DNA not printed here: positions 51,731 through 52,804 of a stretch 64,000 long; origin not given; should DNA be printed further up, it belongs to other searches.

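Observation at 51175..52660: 1.5-kb low-GC island with an orphan 257-aa ORF between the CckA-like kinase and a hydrolase operon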

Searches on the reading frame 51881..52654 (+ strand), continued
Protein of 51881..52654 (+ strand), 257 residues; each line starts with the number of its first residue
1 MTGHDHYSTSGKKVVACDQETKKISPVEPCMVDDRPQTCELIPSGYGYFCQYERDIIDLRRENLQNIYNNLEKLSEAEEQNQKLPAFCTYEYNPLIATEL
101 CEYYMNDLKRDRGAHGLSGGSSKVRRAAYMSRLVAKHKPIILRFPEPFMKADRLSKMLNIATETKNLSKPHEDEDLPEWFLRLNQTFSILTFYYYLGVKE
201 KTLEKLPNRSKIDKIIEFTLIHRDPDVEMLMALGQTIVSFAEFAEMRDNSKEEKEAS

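Call 52: find_encoding_contigs(protein=P0021, flank=10000, max_places=2)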
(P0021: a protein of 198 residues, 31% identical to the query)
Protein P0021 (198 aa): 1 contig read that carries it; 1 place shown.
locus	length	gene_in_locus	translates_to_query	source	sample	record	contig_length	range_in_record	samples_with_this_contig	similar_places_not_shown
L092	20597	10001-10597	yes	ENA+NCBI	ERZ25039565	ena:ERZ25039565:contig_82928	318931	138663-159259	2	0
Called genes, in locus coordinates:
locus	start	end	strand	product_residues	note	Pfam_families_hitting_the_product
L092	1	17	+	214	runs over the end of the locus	PF04055:Radical_SAM (weak)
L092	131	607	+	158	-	-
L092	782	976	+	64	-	-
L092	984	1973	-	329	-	-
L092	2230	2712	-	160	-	PF04299:FMN_bind_2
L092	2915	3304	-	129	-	-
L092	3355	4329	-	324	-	PF23023:Anti-Pycsar_Apyc1 (weak), PF00753:Lactamase_B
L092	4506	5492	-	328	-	PF00753:Lactamase_B, PF12706:Lactamase_B_2 (weak), PF23023:Anti-Pycsar_Apyc1 (faint)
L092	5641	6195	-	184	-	PF00753:Lactamase_B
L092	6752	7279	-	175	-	PF09335:VTT_dom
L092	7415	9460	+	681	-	PF02518:HATPase_c, PF00204:DNA_gyraseB, PF01751:Toprim, PF00986:DNA_gyraseB_C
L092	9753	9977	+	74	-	-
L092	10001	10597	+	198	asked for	-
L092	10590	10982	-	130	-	-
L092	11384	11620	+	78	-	PF04365:BrnT_toxin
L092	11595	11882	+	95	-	PF14384:BrnA_antitoxin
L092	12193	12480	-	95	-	-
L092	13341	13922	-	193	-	-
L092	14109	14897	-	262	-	-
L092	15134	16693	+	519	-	PF01425:Amidase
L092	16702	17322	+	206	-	PF01323:DSBA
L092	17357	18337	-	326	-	PF03401:TctC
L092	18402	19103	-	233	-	PF00561:Abhydrolase_1, PF12697:Abhydrolase_6, PF12146:Hydrolase_4 (weak)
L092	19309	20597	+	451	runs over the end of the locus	PF00270:DEAD, PF04851:ResIII, PF00271:Helicase_C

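Call 53: find_encoding_contigs(protein=P0015, flank=10000, max_places=2)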
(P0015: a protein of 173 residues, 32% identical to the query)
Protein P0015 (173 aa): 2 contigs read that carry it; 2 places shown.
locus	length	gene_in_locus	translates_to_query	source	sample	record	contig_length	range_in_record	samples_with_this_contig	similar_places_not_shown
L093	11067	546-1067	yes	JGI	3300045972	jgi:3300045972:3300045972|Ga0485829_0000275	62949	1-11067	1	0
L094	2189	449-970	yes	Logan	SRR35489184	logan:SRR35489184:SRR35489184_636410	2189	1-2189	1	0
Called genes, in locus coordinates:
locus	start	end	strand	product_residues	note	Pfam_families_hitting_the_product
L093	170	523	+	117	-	-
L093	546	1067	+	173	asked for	-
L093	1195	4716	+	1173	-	PF02811:PHP, PF07733:DNA_pol3_alpha, PF17657:DNA_pol3_finger, PF14579:HHH_6, PF01336:tRNA_anti-codon (weak)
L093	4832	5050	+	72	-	-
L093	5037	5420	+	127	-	PF02452:PemK_toxin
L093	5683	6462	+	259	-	PF00318:Ribosomal_S2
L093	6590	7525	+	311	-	PF25025:EF-Ts_N (weak), PF00889:EF_TS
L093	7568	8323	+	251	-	PF00696:AA_kinase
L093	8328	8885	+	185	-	PF01765:RRF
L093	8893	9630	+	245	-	PF01255:Prenyltransf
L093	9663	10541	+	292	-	PF01148:CTP_transf_1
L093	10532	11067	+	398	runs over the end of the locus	PF02670:DXP_reductoisom, PF08436:DXP_redisom_C, PF13288:DXPR_C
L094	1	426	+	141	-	?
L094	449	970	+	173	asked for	-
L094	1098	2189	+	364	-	?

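Call 54: find_encoding_contigs(protein=P0006, flank=10000, max_places=2)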
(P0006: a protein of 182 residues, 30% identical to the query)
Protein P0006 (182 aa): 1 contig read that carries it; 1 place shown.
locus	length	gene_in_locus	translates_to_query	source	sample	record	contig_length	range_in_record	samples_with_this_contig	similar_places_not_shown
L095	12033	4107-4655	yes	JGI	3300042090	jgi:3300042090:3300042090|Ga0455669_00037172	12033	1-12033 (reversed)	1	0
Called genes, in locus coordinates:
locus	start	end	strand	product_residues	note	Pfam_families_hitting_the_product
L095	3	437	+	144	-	?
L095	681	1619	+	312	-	PF13793:Pribosyltran_N, PF00156:Pribosyltran, PF14572:Pribosyl_synth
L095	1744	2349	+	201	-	PF01386:Ribosomal_L25p, PF14693:Ribosomal_TL5_C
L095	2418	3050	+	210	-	PF01195:Pept_tRNA_hydro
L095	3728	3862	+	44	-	-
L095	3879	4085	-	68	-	-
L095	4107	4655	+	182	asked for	-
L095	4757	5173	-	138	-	PF00376:MerR, PF13411:MerR_1, PF09278:MerR-DNA-bind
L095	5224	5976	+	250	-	PF04333:MlaA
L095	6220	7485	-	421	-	PF06779:MFS_4, PF07690:MFS_1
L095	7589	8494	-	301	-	PF00126:HTH_1, PF03466:LysR_substrate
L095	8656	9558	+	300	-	PF08904:EipB_like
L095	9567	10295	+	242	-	PF02146:SIR2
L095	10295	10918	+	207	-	PF03167:UDG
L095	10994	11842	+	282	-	-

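Call 56: predict_structure(alignment_id=A1)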
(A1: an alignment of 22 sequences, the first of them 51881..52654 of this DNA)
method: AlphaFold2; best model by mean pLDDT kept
length: 257 residues; sequences in the alignment: 22
mean_pLDDT: 79.7   pTM: 0.77
mean pLDDT of the five models: 79.7, 78.6, 78.1, 76.8, 75.3
residues with pLDDT >= 90: 135; 70-90: 49; 50-70: 27; < 50: 46
segments of 3 or more residues with pLDDT < 50: 1-38, 166-171
pLDDT, mean of each block of 10 residues (from residue 1): 36 39 43 43 79 92 97 89 80 97 95 81 95 97 79 62 47 71 94 96 94 94 90 97 95 94
secondary structure, 60 per line:
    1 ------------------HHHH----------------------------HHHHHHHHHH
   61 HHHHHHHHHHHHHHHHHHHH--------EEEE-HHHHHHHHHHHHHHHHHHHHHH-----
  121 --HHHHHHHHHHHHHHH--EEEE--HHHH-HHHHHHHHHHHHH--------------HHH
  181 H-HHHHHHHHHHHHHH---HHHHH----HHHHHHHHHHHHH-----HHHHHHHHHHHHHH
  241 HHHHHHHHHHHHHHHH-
elements in order: H19-22 H51-80 E89-92 H94-115 H123-137 E140-143 H146-149 H151-163 H178-181 H183-196 H200-204 H209-221 H227-256

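Call 61: fold_search(model_id=the predicted structure, library=pdb)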
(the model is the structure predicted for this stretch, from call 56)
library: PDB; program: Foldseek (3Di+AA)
matches with E <= 10: 183; with E <= 0.001: 0
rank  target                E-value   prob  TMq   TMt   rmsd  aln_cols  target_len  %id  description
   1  5x09                  1.4e+00  0.09  0.15  0.09  13.6       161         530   12  Crystal structure of subunit A mutant P235A/S238C of the A-ATP synthase from pyrococcus horikoshii OT3 (released 2017-11-29)
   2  8qyn_Q                1.4e+00  0.20  0.17  0.22  14.6       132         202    9  Human 20S proteasome assembly intermediate structure 5 (released 2024-02-21)
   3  9rlz_H                1.4e+00  0.15  0.16  0.24  12.8       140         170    8  15S proteasome precursor complex (released 2026-03-18)
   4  4quy_K                1.6e+00  0.15  0.17  0.20  14.0       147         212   11  yCP beta5-A49S-mutant (released 2015-02-04)
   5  8suk_A                1.7e+00  0.07  0.16  0.19  12.7       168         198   11  Structure of Rhodococcus sp. USK13 DarR-c-di-AMP complex (released 2023-11-01)
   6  5d0w_K                1.8e+00  0.15  0.17  0.20  14.0       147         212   11  Yeast 20S proteasome beta5-T1S mutant (released 2016-03-23)
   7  1ryp_K                1.8e+00  0.12  0.16  0.20  12.4       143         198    8  CRYSTAL STRUCTURE OF THE 20S PROTEASOME FROM YEAST AT 2.4 ANGSTROMS RESOLUTION (released 1998-04-15)
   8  9bv1_I                1.8e+00  0.10  0.18  0.18  18.9       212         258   10  M2A Midnolin-Proteasome (translocating) (released 2025-06-11)
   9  8oix_K                1.9e+00  0.14  0.17  0.22  11.8       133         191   10  CryoEM structure of 20S Trichomonas vaginalis proteasome in complex with proteasome inhibitor Salinosporamid A (released 2024-04-10)
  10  5le5_b                2.3e+00  0.15  0.17  0.22  14.1       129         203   10  Native human 20S proteasome at 1.8 Angstrom (released 2016-08-17)
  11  9fst_N                2.3e+00  0.14  0.17  0.22  14.1       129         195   11  Yeast 20S proteasome with human beta1i (1-51) in complex with epoxyketone inhibitor LU-001i (released 2024-07-17)
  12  5cgf_K                2.3e+00  0.13  0.17  0.20  14.0       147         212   11  Yeast 20S proteasome beta5-G48C mutant (released 2015-11-25)
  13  3i4l                  2.4e+00  0.08  0.17  0.10  14.2       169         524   12  Structural characterization for the nucleotide binding ability of subunit A with AMP-PNP of the A1AO ATP synthase (released 2010-01-12)
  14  7pxa_U                2.7e+00  0.51  0.16  0.17   5.5        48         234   12  Open-gate mycobacterium 20S CP proteasome in complex MPA - global 3D refinement (released 2022-01-19)
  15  3hfa_V                2.7e+00  0.35  0.17  0.19   6.1        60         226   12  Crystal Structure of Mycobacterium Tuberculosis Proteasome open-gate mutant (released 2009-09-15)
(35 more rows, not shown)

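Call 62: fold_search(model_id=the predicted structure, library=viral)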
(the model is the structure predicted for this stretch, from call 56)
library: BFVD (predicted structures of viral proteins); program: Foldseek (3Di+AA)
matches with E <= 10: 69; with E <= 0.001: 0
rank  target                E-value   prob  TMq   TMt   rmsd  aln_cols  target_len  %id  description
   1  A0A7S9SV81            9.7e-01  0.10  0.18  0.20  15.4       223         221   10  (no name in the UniProt tables at hand)
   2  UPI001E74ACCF         1.3e+00  0.12  0.14  0.19  13.3       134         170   16  (no name look-up for this kind of identifier)
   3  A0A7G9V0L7            2.6e+00  0.06  0.10  0.23  17.3       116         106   17  (no name in the UniProt tables at hand)
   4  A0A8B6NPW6            2.6e+00  0.03  0.15  0.15  20.4       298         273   10  G protein-coupled receptor 10 [Elephant endotheliotropic herpesvirus 1A]
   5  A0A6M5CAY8            2.7e+00  0.05  0.13  0.18  13.2       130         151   15  Uncharacterized protein [Vibrio phage Vc1]
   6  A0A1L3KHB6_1          2.9e+00  0.03  0.15  0.07  23.4       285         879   13  (no name in the UniProt tables at hand)
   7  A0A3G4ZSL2            3.0e+00  0.02  0.12  0.15  23.3       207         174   14  Uncharacterized protein [Edafosvirus sp.]
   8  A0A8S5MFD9            3.7e+00  0.02  0.11  0.14  22.8       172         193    8  Uncharacterized protein [virus sp. ctK6s94]
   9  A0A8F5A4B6            3.9e+00  0.06  0.14  0.14  14.1       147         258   14  (no name in the UniProt tables at hand)
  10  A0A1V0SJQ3            3.9e+00  0.04  0.14  0.13  15.8       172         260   10  Uncharacterized protein [Klosneuvirus KNV1]
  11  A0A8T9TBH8            4.1e+00  0.03  0.16  0.13  15.9       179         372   12  (no name in the UniProt tables at hand)
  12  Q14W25                4.3e+00  0.06  0.18  0.17  27.9       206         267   13  ORF81 [Ranid herpesvirus 2]
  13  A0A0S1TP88            4.3e+00  0.02  0.16  0.14  23.0       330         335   10  G protein-coupled receptor-6.3 [Elephant endotheliotropic herpesvirus 4]
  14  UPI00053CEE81         4.5e+00  0.03  0.13  0.18  25.0       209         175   11  (no name look-up for this kind of identifier)
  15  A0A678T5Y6            4.5e+00  0.03  0.16  0.08  17.4       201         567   13  Polyprotein (Fragment) [Sugarcane mosaic virus]
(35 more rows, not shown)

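Call 68: search_protein_families(library=pfam, proteins=[L086:9695-9922:+, L087:693-920:+, L091:687-917:+, L095:3629-3862:+, L084:115-318:+, L092:9753-9977:+, L093:170-523:+, L082:1517-2200:+, L082:2263-3072:-, L092:10590-10982:-], max_evalue=0.1)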
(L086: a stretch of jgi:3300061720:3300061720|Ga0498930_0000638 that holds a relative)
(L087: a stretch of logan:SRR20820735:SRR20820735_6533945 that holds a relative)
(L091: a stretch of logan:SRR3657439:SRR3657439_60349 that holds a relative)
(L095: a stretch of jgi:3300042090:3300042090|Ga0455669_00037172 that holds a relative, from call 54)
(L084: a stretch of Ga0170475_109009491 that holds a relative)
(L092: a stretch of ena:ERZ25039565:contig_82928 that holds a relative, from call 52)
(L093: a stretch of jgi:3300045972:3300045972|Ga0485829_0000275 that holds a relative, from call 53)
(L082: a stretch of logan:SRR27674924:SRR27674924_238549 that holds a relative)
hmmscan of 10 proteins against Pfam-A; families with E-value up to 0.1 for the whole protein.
L086:9695-9922:+ (75 aa): 0 families

L087:693-920:+ (75 aa): 0 families

L091:687-917:+ (76 aa): 0 families

L095:3629-3862:+ (77 aa): 0 families

L084:115-318:+ (67 aa): 1 family
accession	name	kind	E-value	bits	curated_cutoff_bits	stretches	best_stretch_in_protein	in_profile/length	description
PF15308.11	CEP170_C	-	0.033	13.3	27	1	7-60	138-189/683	CEP170 C-terminus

L092:9753-9977:+ (74 aa): 0 families

L093:170-523:+ (117 aa): 0 families

L082:1517-2200:+ (227 aa): 0 families

L082:2263-3072:- (269 aa): 1 family
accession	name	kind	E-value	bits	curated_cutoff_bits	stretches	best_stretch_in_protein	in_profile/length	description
PF10137.14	CAP12-PCTIR_TIR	-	8e-22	77.9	24.7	1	102-233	2-118/119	CAP12/Pycsar effector protein, TIR domain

L092:10590-10982:- (130 aa): 2 families
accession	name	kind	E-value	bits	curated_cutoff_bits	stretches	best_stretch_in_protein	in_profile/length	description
PF10831.14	DUF2556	-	0.07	13.6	27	0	4-30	5-31/53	Protein of unknown function (DUF2556)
PF20058.4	DUF6457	-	0.073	13.4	27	0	48-88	39-77/80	Domain of unknown function (DUF6457)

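Call 69: search_protein_families(library=padloc, alignment_id=A1, max_evalue=0.1)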
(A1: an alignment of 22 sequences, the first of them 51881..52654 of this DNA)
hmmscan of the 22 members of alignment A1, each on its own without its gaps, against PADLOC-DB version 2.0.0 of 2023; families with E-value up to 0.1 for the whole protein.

A. member 1, window:51881-52654:+ (257 aa): 0 families

B. families by the number of members that match (of 22 scanned): 1 family
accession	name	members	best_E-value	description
PDLC04752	PDC-M64A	1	0.0077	-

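Call 73: search_dna_similar(query=window:51881-52654:+, collection=plasmids, mode=protein, max_evalue=0.01)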
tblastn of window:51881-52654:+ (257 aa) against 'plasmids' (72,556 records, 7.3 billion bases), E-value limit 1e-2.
No match.

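Call 74: search_dna_similar(query=window:51881-52654:+, collection=phages, mode=protein, max_evalue=0.01)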
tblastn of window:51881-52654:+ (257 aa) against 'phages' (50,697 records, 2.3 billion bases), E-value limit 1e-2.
No match.

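Call 75: search_dna_similar(query=P0010, collection=plasmids, mode=protein, max_evalue=0.01)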
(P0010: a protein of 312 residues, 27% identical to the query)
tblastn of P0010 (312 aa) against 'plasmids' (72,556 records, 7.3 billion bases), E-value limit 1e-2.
No match.
